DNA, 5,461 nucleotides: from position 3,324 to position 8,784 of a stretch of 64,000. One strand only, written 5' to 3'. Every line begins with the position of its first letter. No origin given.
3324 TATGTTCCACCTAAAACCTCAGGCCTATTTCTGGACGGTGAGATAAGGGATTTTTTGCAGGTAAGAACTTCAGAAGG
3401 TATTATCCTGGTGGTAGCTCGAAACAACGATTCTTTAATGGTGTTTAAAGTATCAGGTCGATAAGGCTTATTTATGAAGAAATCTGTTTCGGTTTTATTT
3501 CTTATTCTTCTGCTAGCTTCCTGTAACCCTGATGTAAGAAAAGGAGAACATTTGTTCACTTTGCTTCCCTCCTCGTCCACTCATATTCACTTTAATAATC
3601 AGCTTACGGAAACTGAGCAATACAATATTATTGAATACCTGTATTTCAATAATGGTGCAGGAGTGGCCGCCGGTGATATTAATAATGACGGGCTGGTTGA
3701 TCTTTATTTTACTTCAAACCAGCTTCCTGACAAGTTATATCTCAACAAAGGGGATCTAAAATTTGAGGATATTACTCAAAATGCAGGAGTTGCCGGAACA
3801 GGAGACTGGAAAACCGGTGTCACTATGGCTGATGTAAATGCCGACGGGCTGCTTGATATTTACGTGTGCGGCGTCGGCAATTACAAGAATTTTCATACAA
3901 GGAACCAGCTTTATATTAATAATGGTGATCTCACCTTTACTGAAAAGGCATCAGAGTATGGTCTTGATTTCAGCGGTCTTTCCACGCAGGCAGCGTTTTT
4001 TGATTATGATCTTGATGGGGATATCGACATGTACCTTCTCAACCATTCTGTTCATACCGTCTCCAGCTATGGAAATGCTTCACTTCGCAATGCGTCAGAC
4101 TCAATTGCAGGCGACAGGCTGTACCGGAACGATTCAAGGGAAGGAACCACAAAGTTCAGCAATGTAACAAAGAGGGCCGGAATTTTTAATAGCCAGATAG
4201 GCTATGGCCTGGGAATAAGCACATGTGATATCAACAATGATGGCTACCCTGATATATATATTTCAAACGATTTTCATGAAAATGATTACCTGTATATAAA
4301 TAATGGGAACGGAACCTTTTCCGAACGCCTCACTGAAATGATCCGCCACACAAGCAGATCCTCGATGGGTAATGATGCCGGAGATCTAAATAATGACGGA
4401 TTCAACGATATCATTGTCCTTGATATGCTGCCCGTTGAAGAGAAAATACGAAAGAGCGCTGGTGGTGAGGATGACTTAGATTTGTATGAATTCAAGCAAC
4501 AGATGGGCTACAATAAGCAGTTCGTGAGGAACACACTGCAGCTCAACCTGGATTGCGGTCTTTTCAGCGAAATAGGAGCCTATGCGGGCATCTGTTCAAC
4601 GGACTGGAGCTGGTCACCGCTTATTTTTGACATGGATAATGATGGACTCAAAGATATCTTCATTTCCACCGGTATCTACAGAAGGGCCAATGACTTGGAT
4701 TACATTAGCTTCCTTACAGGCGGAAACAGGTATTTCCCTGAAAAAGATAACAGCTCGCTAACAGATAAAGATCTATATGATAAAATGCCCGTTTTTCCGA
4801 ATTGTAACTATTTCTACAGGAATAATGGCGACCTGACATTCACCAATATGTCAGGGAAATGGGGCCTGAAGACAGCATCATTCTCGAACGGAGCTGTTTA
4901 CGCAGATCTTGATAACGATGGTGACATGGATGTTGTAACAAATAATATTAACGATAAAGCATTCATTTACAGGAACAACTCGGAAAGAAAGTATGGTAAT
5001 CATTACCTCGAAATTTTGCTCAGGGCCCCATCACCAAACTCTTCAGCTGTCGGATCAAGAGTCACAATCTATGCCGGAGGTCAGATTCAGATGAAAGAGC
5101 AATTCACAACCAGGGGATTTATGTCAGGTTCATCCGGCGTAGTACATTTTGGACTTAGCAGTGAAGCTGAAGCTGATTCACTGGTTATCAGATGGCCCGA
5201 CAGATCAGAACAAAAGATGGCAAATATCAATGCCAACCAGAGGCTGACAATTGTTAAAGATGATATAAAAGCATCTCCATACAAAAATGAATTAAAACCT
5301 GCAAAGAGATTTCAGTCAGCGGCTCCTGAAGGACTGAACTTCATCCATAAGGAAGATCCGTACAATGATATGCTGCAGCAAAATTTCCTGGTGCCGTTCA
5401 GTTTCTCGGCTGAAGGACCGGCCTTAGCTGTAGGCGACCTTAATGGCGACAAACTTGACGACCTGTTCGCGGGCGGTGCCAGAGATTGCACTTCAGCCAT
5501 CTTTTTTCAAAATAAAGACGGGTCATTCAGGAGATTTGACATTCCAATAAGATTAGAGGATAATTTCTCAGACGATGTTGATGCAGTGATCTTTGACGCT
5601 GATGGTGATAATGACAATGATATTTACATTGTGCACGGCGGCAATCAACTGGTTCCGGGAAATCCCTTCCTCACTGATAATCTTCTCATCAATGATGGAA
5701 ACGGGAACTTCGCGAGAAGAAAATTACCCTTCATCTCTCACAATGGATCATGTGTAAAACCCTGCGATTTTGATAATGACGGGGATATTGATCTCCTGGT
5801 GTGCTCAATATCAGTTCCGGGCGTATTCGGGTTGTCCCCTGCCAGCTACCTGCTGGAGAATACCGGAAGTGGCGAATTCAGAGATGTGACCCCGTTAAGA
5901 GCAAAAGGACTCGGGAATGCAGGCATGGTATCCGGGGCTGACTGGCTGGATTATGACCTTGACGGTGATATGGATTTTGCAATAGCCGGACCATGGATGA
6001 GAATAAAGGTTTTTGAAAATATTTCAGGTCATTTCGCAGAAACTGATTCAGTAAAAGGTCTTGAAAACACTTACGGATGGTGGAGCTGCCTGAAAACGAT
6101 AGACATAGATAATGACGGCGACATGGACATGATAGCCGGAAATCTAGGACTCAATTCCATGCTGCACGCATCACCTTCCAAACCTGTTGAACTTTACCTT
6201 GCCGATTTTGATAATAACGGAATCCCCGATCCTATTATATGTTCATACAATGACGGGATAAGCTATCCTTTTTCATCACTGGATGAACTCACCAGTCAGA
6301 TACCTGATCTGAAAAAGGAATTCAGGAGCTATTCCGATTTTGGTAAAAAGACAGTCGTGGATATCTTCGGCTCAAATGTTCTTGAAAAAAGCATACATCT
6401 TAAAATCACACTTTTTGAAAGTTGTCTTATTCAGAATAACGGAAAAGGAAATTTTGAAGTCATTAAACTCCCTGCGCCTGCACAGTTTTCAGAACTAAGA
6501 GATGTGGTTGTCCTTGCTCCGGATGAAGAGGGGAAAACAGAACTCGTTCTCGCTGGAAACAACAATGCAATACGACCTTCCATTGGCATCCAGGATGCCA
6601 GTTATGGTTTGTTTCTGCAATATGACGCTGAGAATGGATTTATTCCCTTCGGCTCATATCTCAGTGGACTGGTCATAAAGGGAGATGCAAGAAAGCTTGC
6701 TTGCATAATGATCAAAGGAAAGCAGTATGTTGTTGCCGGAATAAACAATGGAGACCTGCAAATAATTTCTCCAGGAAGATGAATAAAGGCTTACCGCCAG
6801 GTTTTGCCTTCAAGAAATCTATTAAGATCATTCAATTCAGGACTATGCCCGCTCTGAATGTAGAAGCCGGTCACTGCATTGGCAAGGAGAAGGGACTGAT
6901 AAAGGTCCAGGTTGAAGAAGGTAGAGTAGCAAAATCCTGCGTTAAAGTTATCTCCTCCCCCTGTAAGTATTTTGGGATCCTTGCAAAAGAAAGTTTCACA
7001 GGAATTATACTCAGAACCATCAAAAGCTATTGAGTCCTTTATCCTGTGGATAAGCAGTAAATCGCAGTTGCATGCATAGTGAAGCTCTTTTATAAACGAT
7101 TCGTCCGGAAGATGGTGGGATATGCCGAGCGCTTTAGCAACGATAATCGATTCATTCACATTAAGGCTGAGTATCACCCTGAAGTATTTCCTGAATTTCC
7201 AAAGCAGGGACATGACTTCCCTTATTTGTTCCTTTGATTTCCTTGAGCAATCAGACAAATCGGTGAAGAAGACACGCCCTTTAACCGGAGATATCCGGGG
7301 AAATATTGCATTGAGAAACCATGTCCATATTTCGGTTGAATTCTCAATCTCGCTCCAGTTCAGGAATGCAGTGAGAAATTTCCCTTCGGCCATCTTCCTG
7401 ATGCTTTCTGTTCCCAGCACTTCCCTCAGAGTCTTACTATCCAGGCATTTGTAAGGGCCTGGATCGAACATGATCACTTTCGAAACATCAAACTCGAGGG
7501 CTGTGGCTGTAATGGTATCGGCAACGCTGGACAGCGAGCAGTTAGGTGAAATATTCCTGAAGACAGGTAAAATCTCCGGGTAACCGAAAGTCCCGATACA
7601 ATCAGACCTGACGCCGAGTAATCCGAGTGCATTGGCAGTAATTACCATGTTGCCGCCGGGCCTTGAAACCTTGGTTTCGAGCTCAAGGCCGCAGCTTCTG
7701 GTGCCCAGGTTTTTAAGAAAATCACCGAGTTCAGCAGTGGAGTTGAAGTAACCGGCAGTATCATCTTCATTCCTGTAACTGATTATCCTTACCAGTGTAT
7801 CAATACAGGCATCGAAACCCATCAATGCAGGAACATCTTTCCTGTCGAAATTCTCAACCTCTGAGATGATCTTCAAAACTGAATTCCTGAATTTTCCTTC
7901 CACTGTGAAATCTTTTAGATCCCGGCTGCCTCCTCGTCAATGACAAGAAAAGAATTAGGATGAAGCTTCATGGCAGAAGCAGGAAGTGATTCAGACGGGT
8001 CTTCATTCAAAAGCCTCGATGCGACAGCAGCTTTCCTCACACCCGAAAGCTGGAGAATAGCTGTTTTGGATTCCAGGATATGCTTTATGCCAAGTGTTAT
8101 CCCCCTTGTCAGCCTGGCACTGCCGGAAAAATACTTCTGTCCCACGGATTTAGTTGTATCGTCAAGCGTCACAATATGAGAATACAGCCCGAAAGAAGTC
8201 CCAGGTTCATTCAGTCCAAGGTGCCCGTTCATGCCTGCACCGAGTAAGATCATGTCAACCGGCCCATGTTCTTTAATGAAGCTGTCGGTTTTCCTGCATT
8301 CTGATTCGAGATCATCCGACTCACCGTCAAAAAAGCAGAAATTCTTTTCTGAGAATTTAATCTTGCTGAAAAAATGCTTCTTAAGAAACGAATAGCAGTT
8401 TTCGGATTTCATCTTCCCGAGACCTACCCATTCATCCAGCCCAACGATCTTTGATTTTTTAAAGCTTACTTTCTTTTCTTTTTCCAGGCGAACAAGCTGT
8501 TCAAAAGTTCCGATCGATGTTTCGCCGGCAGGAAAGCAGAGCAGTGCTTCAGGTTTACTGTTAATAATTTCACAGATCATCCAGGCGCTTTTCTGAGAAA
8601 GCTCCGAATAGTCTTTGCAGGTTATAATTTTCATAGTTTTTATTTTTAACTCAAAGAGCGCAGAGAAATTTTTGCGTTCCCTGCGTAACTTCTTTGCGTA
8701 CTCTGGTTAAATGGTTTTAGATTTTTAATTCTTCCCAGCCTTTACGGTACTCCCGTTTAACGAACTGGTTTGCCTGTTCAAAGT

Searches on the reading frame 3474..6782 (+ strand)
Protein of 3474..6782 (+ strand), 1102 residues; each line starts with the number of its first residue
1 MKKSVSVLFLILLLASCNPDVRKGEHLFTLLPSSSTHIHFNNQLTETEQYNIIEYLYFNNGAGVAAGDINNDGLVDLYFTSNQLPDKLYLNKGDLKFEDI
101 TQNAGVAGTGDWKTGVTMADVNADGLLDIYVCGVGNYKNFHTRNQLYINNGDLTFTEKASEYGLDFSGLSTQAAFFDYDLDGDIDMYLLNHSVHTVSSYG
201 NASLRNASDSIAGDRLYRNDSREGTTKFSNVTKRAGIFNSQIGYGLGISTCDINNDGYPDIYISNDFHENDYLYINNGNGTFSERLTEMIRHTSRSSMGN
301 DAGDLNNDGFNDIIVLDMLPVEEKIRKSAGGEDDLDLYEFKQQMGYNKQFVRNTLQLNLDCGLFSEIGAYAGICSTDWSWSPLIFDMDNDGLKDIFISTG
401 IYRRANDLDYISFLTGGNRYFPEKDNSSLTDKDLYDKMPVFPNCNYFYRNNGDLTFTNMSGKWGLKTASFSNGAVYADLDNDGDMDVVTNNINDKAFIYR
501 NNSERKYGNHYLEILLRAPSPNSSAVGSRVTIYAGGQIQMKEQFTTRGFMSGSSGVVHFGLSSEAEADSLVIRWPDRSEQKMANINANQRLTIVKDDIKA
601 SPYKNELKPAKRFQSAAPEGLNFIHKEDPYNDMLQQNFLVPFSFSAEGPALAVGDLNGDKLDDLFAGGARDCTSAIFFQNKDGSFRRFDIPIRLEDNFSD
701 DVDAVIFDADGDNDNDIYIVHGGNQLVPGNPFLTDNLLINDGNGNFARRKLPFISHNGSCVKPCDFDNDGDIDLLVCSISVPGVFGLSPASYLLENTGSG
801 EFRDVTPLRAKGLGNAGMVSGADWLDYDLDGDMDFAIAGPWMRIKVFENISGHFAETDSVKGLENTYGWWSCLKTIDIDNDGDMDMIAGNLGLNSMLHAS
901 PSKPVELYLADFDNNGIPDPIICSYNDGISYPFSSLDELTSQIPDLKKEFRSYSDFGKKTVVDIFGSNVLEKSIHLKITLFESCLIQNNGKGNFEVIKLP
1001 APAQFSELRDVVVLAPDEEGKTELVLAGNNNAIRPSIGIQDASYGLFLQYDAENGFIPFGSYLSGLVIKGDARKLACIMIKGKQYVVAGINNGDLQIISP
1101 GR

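Call 55: search_protein_families(library=pfam, proteins=[window:3474-6782:+], max_evalue=0.00001)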
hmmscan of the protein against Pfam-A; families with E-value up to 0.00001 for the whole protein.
window:3474-6782:+ (1102 aa): 3 families
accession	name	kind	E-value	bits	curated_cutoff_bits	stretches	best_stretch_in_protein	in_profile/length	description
PF13517.12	FG-GAP_3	-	1.6e-66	221.2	26.9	6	252-315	1-61/61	FG-GAP-like repeat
PF07593.17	UnbV_ASPIC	-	3.8e-20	72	23.4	1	525-592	1-68/68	ASPIC and UnbV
PF01839.29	FG-GAP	-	7.2e-08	32.6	22.1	0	245-268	2-25/37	FG-GAP repeat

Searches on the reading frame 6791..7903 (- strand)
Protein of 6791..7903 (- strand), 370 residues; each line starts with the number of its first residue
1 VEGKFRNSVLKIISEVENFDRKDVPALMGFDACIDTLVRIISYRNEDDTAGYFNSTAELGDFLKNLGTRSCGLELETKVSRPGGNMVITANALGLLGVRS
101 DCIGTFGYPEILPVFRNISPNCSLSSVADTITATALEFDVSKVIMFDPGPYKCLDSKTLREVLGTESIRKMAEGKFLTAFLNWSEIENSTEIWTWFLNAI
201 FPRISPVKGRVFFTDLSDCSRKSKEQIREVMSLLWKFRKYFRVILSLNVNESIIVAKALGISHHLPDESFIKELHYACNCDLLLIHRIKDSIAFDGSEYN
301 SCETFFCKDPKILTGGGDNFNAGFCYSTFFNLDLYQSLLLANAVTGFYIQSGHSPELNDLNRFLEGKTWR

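Call 55: search_protein_families(library=pfam, proteins=[window:6791-7903:-], max_evalue=0.00001)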
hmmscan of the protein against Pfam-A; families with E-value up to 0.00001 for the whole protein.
window:6791-7903:- (370 aa): 1 family
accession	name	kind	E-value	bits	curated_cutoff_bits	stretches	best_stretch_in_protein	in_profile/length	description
PF25270.1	Khk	-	4.3e-37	128.6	35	1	26-366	25-364/365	Prokaryotic ketohexokinase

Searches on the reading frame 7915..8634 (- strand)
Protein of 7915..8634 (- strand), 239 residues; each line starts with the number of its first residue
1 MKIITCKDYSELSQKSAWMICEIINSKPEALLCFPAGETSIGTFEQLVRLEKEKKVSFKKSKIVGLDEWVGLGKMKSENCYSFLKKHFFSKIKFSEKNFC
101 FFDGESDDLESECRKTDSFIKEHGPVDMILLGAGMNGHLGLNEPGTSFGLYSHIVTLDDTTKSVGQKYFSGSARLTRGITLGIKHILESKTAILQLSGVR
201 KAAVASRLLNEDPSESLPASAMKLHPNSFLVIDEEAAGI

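Call 55: search_protein_families(library=pfam, proteins=[window:7915-8634:-], max_evalue=0.00001)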
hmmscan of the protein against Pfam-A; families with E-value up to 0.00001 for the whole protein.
window:7915-8634:- (239 aa): 1 family
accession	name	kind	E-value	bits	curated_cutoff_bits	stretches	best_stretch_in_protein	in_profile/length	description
PF01182.26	Glucosamine_iso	-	2.7e-15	57.3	27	1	15-223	13-217/225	Glucosamine-6-phosphate isomerases/6-phosphogluconolactonase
